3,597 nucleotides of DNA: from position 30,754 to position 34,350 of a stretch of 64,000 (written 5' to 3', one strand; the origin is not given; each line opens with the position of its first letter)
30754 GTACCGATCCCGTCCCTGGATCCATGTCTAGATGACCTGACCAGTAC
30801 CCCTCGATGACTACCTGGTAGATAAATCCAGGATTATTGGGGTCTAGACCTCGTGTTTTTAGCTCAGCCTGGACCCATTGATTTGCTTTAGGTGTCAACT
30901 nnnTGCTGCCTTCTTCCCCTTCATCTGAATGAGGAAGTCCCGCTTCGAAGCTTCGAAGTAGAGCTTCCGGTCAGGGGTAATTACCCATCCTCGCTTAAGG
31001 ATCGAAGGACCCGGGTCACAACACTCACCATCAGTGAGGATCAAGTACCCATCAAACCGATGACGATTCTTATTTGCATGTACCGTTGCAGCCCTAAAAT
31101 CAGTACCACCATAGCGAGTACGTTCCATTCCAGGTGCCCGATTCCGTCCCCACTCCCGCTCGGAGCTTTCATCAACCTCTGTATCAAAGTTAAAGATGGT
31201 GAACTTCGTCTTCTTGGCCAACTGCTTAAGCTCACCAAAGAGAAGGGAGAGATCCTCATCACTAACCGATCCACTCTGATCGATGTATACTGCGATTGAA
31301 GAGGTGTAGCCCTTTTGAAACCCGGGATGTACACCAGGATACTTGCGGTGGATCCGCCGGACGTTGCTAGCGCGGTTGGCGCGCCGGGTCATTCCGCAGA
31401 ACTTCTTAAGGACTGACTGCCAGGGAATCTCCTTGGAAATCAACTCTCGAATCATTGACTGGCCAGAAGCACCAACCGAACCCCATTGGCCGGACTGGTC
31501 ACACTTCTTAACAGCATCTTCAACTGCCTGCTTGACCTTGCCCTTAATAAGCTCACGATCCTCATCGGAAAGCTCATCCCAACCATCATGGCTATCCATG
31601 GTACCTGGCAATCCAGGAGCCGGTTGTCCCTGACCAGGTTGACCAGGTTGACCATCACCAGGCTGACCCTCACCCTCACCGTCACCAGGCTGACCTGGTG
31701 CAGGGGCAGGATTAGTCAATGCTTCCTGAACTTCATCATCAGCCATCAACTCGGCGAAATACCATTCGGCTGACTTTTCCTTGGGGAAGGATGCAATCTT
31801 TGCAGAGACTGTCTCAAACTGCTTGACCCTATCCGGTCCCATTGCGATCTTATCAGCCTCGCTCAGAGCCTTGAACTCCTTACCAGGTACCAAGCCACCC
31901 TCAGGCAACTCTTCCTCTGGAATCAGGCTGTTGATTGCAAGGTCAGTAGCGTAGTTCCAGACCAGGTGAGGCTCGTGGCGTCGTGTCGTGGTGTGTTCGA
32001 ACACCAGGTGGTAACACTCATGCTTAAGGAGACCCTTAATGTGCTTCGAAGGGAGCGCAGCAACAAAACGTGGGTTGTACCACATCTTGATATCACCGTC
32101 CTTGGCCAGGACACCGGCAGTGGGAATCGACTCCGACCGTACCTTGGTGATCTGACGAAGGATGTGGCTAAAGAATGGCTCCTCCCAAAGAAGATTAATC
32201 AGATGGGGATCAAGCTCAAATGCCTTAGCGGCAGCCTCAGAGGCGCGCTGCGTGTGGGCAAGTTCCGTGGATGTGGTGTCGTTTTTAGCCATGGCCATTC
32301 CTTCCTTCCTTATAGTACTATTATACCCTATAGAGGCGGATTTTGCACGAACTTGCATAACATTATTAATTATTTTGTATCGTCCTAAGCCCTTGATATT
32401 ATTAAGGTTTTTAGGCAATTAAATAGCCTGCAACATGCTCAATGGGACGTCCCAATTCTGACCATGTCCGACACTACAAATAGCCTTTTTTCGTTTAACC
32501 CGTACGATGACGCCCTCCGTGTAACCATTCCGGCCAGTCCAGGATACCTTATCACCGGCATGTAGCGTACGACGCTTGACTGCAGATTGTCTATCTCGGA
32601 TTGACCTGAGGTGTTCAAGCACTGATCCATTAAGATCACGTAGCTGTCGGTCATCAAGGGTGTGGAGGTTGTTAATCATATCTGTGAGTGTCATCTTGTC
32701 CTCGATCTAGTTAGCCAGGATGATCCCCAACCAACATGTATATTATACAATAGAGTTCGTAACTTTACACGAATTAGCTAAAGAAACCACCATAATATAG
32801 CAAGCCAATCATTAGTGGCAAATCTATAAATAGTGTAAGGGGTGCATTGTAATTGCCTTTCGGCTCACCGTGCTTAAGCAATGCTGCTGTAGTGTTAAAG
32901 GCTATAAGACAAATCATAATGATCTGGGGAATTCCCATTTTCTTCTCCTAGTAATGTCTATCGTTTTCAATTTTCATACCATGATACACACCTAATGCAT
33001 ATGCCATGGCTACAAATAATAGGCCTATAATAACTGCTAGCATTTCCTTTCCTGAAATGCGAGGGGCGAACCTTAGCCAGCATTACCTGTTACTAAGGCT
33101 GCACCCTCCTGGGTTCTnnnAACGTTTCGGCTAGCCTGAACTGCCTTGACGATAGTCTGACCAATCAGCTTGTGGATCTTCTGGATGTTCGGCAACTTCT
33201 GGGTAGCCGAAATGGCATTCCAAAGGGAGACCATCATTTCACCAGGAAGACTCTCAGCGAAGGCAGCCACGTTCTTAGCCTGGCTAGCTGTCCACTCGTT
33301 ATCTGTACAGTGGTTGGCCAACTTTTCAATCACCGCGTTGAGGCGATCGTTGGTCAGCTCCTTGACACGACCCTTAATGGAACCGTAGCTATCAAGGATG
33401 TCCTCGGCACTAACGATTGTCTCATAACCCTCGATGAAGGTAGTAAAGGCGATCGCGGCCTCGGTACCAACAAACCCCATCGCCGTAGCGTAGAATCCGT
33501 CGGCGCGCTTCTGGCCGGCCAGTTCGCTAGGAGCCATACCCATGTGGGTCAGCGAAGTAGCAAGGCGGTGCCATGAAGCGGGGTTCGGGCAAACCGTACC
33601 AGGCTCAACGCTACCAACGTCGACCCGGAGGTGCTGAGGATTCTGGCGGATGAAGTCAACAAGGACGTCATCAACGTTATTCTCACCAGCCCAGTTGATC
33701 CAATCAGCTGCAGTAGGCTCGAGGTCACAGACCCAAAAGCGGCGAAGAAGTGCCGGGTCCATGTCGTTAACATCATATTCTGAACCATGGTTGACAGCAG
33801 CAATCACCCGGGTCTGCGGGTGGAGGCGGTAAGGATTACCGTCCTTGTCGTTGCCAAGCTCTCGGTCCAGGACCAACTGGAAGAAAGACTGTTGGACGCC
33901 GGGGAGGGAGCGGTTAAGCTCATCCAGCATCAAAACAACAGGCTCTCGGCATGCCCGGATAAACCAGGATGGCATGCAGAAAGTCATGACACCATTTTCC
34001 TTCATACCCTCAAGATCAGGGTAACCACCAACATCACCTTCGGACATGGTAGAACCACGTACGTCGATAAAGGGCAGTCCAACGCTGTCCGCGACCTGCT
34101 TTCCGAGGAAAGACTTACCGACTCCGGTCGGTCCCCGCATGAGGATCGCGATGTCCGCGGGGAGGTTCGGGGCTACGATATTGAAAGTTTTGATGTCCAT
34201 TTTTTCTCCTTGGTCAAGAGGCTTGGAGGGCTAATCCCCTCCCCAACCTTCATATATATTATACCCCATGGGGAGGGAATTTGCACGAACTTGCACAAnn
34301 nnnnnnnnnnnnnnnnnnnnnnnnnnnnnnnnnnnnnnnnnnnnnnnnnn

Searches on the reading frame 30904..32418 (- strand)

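Call 32: search_protein_families(library=phrogs, proteins=[window:30904-32418:-], max_evalue=0.00001)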
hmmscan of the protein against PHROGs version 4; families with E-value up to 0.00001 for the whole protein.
window:30904-32418:- (505 aa): 1 family
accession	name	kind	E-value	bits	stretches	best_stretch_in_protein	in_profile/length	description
phrog_1314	-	DNA, RNA and nucleotide metabolism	9e-53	180.8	1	68-483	14-377/394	HNH endonuclease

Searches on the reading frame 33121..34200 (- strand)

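Call 32: search_protein_families(library=phrogs, proteins=[window:33121-34200:-], max_evalue=0.00001)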
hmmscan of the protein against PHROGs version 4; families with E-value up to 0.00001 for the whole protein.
window:33121-34200:- (360 aa): 3 families
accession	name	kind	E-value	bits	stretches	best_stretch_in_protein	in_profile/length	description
phrog_1297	-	other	8.5e-55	187.2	1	13-346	22-346/356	ATPase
phrog_249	-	moron, auxiliary metabolic gene and host takeover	6e-12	46.6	1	15-157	126-271/380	porphyrin biosynthesis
phrog_16335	-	other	1.6e-07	31.8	1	19-148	29-155/267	ATPase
